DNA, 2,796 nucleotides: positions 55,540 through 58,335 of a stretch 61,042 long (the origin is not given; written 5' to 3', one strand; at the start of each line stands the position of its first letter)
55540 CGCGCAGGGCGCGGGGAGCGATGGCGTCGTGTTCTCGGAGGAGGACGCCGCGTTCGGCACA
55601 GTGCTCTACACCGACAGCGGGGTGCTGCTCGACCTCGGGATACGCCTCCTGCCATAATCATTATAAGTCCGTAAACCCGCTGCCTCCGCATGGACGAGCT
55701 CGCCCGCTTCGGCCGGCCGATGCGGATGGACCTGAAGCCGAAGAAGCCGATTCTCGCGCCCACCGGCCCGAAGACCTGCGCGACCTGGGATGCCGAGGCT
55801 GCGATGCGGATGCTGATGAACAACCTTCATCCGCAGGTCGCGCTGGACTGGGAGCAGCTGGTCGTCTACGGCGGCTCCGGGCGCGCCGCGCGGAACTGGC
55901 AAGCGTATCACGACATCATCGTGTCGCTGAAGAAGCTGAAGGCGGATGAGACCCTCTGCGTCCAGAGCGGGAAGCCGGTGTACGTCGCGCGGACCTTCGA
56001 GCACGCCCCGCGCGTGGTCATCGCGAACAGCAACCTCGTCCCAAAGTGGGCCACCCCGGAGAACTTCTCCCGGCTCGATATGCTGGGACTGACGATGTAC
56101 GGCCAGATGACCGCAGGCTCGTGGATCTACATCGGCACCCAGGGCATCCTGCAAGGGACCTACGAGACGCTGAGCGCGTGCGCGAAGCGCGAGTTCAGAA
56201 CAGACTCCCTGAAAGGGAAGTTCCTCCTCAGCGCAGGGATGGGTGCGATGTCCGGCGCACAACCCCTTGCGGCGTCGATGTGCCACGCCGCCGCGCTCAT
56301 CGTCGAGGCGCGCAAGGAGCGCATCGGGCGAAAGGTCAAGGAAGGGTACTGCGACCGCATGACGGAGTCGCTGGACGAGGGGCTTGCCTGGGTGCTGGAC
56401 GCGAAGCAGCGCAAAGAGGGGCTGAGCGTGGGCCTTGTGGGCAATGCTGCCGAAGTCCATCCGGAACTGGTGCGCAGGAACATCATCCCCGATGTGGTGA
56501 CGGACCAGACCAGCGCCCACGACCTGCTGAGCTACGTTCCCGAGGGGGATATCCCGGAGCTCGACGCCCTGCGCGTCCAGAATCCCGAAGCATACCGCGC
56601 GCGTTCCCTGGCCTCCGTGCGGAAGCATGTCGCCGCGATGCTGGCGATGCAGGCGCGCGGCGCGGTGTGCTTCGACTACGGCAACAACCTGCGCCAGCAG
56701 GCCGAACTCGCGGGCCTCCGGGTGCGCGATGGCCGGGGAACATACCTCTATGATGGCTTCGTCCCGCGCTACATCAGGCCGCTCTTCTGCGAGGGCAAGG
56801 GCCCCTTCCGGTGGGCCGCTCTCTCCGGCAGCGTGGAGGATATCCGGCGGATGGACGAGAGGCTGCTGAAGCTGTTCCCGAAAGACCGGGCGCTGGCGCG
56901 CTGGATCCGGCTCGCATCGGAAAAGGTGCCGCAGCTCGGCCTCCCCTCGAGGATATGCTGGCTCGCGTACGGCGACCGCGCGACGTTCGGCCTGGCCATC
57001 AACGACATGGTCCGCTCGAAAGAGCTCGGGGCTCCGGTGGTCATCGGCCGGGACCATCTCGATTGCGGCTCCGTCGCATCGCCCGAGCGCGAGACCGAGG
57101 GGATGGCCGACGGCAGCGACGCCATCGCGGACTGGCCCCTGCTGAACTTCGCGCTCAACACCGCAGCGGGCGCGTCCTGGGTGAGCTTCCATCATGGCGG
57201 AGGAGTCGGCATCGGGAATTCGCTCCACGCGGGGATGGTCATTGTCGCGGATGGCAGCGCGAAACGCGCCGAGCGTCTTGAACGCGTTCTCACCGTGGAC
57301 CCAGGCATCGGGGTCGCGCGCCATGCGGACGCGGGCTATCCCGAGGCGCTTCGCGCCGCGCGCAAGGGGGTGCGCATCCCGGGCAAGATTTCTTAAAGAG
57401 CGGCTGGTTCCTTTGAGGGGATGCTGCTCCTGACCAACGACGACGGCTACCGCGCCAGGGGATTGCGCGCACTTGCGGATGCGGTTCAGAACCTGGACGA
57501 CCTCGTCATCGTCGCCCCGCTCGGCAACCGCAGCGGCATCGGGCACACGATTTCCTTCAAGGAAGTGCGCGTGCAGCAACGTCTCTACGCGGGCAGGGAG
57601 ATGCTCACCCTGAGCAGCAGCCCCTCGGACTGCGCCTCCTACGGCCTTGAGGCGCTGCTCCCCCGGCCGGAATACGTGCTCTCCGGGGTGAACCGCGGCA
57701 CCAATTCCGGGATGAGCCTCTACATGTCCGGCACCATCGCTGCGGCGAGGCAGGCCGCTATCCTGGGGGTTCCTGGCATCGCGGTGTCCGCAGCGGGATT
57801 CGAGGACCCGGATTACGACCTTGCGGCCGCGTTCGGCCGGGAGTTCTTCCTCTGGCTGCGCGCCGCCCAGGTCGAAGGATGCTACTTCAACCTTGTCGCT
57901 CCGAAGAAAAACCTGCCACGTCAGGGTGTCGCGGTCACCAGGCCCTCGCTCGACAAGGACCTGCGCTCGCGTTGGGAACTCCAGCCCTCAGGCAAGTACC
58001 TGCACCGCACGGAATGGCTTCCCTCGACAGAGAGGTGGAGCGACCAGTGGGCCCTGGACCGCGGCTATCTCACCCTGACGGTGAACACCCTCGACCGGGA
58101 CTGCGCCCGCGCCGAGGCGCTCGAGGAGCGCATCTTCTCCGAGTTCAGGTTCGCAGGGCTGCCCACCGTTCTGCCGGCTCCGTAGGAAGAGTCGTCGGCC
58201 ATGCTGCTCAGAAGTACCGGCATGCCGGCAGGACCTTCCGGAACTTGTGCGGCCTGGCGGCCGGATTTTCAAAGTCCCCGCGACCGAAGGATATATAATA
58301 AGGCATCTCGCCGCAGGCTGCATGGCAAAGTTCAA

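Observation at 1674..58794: Dispersed family of ~68-bp CGGCCG-bounded, imperfectly palindromic intergenic repeats (at least 20 copies in 61 kb), most lying 25-42 bp from a TATA box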

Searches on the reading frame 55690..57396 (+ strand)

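Call 9: search_protein_families(library=pfam, proteins=[window:55690-57396:+])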
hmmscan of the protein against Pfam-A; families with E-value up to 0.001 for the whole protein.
window:55690-57396:+ (568 aa): 3 families
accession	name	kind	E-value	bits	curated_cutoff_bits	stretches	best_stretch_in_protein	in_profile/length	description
PF17392.7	Urocanase_C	-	2.5e-87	291.8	23.6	1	364-558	1-195/196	Urocanase C-terminal domain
PF01175.24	Urocanase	-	1.6e-73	247.3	23.2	1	149-361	1-209/209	Urocanase Rossmann-like domain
PF17391.7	Urocanase_N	-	2.8e-51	173.1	23.2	1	29-146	10-127/127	Urocanase N-terminal domain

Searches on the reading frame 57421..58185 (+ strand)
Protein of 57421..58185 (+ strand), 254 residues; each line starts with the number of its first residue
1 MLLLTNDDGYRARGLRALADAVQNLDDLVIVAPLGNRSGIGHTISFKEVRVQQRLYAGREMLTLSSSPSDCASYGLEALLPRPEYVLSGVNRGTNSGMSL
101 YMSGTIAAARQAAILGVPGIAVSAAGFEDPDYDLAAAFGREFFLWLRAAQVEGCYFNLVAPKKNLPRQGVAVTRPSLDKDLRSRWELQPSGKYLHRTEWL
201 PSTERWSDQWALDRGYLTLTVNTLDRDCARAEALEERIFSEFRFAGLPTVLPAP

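Call 59: find_encoding_contigs(protein=window:57421-58185:+, flank=10000, max_places=4)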
Protein window:57421-58185:+ (254 aa): 23 contigs read that carry it; 4 places shown.
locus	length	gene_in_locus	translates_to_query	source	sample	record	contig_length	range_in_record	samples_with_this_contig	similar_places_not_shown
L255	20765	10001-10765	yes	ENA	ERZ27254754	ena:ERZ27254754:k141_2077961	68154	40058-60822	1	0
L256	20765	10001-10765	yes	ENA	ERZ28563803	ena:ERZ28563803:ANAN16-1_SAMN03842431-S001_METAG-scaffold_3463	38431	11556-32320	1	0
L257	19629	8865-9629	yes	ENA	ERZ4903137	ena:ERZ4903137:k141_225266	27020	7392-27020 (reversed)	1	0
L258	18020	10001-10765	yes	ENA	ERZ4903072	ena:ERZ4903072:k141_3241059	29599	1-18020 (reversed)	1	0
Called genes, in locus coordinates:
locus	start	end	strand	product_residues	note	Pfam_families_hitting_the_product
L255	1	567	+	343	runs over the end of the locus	PF00224:PK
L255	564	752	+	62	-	PF09889:DUF2116 (weak)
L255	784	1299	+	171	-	-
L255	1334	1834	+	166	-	-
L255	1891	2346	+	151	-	PF07681:DoxX (weak)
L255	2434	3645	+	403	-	PF00919:UPF0004, PF04055:Radical_SAM, PF01938:TRAM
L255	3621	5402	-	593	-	PF16177:ACAS_N, PF00501:AMP-binding, PF13193:AMP-binding_C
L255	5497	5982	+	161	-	-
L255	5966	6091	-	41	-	-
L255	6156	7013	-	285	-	PF26553:PDDEXK_19, PF01381:HTH_3 (weak)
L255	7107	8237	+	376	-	-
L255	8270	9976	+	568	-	PF17391:Urocanase_N, PF01175:Urocanase, PF17392:Urocanase_C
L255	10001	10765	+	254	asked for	PF01975:SurE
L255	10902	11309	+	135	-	PF00072:Response_reg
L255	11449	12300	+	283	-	-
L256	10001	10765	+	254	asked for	PF01975:SurE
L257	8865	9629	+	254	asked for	PF01975:SurE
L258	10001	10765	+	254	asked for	PF01975:SurE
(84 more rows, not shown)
